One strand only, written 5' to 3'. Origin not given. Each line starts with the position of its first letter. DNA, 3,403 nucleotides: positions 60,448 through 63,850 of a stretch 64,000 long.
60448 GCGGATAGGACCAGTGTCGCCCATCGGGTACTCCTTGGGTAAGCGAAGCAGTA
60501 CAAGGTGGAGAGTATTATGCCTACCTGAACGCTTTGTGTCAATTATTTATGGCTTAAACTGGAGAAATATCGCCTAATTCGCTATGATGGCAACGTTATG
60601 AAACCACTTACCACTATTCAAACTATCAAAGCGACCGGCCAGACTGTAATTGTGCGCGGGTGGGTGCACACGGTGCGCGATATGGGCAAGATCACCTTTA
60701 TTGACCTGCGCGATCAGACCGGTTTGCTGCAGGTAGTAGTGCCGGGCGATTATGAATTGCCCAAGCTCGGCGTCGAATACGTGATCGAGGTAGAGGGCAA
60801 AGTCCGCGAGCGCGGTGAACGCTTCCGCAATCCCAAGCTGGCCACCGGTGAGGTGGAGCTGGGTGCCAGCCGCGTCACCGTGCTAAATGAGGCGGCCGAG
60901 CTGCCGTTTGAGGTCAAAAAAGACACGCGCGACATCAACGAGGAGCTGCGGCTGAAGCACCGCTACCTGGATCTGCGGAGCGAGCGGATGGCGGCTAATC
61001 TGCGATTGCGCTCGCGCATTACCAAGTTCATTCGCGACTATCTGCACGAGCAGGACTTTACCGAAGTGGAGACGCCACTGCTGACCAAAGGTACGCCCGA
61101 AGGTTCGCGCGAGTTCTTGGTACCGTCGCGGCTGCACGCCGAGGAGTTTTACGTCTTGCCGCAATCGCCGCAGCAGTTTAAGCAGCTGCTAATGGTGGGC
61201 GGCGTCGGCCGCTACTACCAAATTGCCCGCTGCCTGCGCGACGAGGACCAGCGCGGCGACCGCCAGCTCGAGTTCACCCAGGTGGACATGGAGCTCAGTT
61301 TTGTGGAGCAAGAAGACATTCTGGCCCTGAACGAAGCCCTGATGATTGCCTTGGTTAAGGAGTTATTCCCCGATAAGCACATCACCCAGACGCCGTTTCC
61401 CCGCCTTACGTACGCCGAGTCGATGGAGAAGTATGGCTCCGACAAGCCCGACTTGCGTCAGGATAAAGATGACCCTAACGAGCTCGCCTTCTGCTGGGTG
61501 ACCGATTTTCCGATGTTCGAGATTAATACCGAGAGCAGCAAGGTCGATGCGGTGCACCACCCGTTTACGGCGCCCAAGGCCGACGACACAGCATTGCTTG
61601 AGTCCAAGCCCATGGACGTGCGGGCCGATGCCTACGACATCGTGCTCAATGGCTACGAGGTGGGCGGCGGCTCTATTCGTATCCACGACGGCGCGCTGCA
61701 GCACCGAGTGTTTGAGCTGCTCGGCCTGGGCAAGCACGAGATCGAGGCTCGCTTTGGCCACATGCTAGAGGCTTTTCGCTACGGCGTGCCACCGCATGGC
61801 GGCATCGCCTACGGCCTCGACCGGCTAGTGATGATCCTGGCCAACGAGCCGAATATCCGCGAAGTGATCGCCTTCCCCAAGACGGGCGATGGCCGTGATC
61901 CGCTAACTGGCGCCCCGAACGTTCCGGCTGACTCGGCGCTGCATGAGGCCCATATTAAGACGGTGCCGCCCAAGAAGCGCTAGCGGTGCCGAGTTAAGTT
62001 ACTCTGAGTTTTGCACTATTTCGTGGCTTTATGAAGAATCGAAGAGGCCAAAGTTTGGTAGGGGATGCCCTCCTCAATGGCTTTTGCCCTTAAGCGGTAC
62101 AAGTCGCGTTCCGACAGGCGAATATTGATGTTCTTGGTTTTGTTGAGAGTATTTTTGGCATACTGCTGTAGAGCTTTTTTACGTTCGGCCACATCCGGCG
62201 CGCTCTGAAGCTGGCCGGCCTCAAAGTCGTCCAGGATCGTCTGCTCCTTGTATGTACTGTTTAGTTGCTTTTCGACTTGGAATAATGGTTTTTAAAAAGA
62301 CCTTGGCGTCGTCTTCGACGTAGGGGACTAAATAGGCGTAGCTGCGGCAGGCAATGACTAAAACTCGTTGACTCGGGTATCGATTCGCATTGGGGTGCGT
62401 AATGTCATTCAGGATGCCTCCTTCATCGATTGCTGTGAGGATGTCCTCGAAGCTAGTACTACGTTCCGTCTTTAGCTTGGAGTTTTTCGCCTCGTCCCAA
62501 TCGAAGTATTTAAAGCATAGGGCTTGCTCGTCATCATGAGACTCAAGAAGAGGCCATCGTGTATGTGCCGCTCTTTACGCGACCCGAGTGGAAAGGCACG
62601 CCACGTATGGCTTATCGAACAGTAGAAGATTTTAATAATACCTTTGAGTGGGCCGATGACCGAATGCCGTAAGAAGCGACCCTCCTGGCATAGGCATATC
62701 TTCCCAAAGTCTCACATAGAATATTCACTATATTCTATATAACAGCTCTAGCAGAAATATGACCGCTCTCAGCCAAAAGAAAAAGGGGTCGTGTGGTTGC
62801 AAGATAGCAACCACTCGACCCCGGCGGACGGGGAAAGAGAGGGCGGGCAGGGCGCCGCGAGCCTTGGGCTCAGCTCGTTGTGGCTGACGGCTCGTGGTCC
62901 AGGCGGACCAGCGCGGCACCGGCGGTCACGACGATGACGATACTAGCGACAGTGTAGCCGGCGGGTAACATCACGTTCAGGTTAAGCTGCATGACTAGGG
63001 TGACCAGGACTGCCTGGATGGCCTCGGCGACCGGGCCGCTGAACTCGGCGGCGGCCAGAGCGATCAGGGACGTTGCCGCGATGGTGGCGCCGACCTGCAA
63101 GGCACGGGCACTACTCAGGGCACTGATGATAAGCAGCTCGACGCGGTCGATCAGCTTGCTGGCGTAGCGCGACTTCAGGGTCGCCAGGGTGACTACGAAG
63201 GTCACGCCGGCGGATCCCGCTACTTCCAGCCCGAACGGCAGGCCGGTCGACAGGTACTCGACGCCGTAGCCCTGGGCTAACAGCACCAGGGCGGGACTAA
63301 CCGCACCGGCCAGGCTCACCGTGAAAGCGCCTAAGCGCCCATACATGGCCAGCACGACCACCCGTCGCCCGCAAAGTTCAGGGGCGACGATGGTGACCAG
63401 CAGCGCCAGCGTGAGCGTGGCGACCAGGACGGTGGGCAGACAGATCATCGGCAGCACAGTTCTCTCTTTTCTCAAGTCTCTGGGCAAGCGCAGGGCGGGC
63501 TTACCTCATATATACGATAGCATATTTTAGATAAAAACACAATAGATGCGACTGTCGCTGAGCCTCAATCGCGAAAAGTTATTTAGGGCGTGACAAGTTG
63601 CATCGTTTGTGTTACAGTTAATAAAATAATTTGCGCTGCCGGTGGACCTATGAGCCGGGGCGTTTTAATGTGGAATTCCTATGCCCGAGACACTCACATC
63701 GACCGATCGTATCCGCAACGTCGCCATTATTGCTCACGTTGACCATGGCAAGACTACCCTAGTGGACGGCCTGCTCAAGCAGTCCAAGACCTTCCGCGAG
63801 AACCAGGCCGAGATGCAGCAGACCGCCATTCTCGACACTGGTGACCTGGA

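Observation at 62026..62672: Decayed BrnT/BrnA (DUF497 / ribbon-helix-helix) toxin-antitoxin module in a low-GC patch, invisible to the ORF track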

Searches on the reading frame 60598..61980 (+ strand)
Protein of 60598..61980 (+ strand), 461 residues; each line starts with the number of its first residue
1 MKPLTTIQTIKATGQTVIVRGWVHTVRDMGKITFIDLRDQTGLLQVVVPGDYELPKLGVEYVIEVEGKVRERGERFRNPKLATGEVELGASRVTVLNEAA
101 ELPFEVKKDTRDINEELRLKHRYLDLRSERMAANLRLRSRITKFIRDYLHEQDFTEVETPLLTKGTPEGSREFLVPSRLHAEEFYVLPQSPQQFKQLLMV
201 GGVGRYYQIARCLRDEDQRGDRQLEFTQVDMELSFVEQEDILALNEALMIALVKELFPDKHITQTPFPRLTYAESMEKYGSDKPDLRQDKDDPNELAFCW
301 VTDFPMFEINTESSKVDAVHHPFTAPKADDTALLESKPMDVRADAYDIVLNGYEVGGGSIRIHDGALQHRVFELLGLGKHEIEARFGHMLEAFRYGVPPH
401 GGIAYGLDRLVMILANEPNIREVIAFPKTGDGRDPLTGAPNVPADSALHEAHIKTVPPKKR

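Call 15: find_related_loci(query=window:60598-61980:+, collection=genome_contigs, flank=6000)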
Query window:60598-61980:+ (461 aa) in genome_contigs; peptide patterns used: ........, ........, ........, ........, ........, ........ (x = any residue, [..] = any of these).
600 stretches matched a pattern (row limit reached: there are more); 598 encode a relative of the query (tblastn E <= 1e-3); the best 80 are kept; 80 distinct loci.
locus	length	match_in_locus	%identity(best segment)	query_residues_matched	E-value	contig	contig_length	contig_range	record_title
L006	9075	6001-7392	71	1-461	0e+0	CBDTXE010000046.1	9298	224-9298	MAG TPA_asm: uncultured bacterium isolate ERR2431955_concoct_30 genome assembly, contig: ERZ23878311.5305, whole genome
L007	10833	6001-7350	64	10-453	0e+0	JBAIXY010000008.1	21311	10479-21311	MAG: Vicinamibacterales bacterium isolate bin_279 c_000034184971, whole genome shotgun sequence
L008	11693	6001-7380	61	1-455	0e+0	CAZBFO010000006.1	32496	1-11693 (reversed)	MAG TPA_asm: uncultured Gammaproteobacteria bacterium isolate binchicken_co185_196 genome assembly, contig: NODE_1716_le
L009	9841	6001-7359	59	6-452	0e+0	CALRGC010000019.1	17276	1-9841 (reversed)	MAG: Candidatus Magasanikbacteria bacterium isolate Ike-150m-44 genome assembly, contig: Ike-150-c1511, whole genome sho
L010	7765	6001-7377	60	1-453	0e+0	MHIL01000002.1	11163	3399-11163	MAG: Candidatus Buchananbacteria bacterium RIFCSPHIGHO2_02_FULL_56_16 rifcsphigho2_02_scaffold_12234, whole genome shotg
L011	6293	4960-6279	59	8-441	0e+0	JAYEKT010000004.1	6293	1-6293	MAG: Patescibacteria group bacterium isolate MAG130 MAG130_4, whole genome shotgun sequence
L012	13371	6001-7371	60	1-453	4e-180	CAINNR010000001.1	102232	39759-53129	uncultured Candidatus Berkelbacteria bacterium isolate AlinenLipids_bin-4476 genome assembly, contig: bin-4476:01/39, wh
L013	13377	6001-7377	56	1-454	7e-179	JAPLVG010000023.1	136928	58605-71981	MAG: Candidatus Berkelbacteria bacterium isolate LacPavin_0419_WC70L_MAG_40_9 LacPavin_0419_WC70L_scaffold_126041, whole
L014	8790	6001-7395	56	1-460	1e-177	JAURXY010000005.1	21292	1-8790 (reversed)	MAG: bacterium isolate E10_metabat.bin.66_sub E10_k141_560285, whole genome shotgun sequence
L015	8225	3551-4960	56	1-454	4e-178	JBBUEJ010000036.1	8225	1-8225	MAG: Patescibacteria group bacterium isolate H51-bin093_1 H51_bin093_1_000000000036, whole genome shotgun sequence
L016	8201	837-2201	59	7-456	2e-176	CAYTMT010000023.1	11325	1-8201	MAG TPA_asm: uncultured Gammaproteobacteria bacterium isolate SRP278252_co1_131 genome assembly, contig: NODE_10330_leng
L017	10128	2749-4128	59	12-454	9e-176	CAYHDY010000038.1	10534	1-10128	MAG TPA_asm: uncultured Gammaproteobacteria bacterium isolate ERP119702_co1_211 genome assembly, contig: NODE_8326_lengt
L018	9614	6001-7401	54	1-460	2e-175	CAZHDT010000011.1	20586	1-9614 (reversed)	MAG TPA_asm: uncultured Gammaproteobacteria bacterium isolate SRP178699_co1_236 genome assembly, contig: NODE_3116_lengt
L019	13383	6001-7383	58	1-454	8e-175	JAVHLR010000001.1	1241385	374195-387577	MAG: Patescibacteria group bacterium isolate Ess09-17 NODE_1_length_1241385_cov_18.045301, whole genome shotgun sequence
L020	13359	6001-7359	58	11-454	8e-171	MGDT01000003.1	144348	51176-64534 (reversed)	MAG: Candidatus Uhrbacteria bacterium RIFCSPHIGHO2_01_FULL_63_20 rifcsphigho2_01_scaffold_2148, whole genome shotgun seq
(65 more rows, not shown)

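Call 27: find_encoding_contigs(protein=window:60598-61980:+, flank=5000, max_places=10)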
Protein window:60598-61980:+ (461 aa): 3 contigs read that carry it; 2 places shown.
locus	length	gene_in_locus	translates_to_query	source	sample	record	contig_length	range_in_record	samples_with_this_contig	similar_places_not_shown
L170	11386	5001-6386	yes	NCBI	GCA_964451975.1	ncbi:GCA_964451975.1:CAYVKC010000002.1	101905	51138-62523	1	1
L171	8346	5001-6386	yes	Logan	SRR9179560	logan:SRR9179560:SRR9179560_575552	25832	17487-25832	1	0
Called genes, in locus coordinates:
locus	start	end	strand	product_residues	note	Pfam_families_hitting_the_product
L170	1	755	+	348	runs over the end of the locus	PF00144:Beta-lactamase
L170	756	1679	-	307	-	PF01544:CorA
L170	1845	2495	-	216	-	-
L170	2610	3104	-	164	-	-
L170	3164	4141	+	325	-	PF01946:Thi4 (weak), PF00890:FAD_binding_2 (weak), PF01266:DAO (faint), PF07992:Pyr_redox_2, PF12831:FAD_oxidored (weak), PF13450:NAD_binding_8 (weak), PF13738:Pyr_redox_3, PF00070:Pyr_redox (weak), +1 more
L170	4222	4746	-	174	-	-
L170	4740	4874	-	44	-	-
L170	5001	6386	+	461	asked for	PF01336:tRNA_anti-codon, PF00152:tRNA-synt_2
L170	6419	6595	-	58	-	PF12441:CopG_antitoxin (weak)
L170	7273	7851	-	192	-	-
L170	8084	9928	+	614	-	PF00009:GTP_EFTU, PF01926:MMR_HSR1 (weak), PF22042:EF-G_D2, PF03144:GTP_EFTU_D2 (weak), PF00679:EFG_C, PF21018:BipA_C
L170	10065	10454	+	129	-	-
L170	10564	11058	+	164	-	-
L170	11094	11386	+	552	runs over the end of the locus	PF00989:PAS (faint), PF13426:PAS_9 (weak), PF00512:HisKA, PF02518:HATPase_c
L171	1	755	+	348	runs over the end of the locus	PF00144:Beta-lactamase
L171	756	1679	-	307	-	PF01544:CorA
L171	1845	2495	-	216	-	-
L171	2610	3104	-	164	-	-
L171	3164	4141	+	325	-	PF01946:Thi4 (weak), PF00890:FAD_binding_2 (weak), PF01266:DAO (faint), PF07992:Pyr_redox_2, PF12831:FAD_oxidored (weak), PF13450:NAD_binding_8 (weak), PF13738:Pyr_redox_3, PF00070:Pyr_redox (weak), +1 more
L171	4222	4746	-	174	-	-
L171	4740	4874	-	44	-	-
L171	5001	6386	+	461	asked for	PF01336:tRNA_anti-codon, PF00152:tRNA-synt_2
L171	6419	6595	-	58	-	PF12441:CopG_antitoxin (weak)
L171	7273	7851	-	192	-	-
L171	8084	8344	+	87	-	?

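Call 30: list_cluster_members(proteins=[window:60598-61980:+, window:62019-62192:-])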
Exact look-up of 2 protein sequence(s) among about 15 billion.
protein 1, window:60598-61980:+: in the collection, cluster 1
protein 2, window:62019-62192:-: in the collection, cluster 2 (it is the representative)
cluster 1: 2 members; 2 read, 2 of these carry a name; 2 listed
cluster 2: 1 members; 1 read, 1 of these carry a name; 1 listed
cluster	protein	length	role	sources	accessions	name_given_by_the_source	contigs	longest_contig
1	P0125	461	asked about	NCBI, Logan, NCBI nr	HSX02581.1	MAG TPA: aspartate--tRNA ligase [Candidatus Saccharimonadia bacterium] | aspartate--tRNA ligase [Candidatus Saccharimonadia bacterium]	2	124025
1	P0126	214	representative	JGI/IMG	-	aspartyl-tRNA synthetase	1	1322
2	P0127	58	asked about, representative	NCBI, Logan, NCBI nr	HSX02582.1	MAG TPA: hypothetical protein VLI05_04710 [Candidatus Saccharimonadia bacterium] | hypothetical protein [Candidatus Saccharimonadia bacterium]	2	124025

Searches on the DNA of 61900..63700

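Call 53: search_rna_families(source=window, start=61900, end=63700, threshold=evalue, max_evalue=1)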
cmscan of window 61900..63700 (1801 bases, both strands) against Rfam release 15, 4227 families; matches with E-value up to 1: 2.
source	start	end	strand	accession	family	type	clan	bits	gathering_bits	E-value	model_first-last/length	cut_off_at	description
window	63299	63396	-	RF01811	PtaRNA1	Gene; antitoxin;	-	22.4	47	0.14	1-72/72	no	Plasmid transferred anti-sense RNA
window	63099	63173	+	RF01682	P8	Gene; sRNA;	-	21.7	60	0.54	1-78/78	no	Pseudomonas sRNA P8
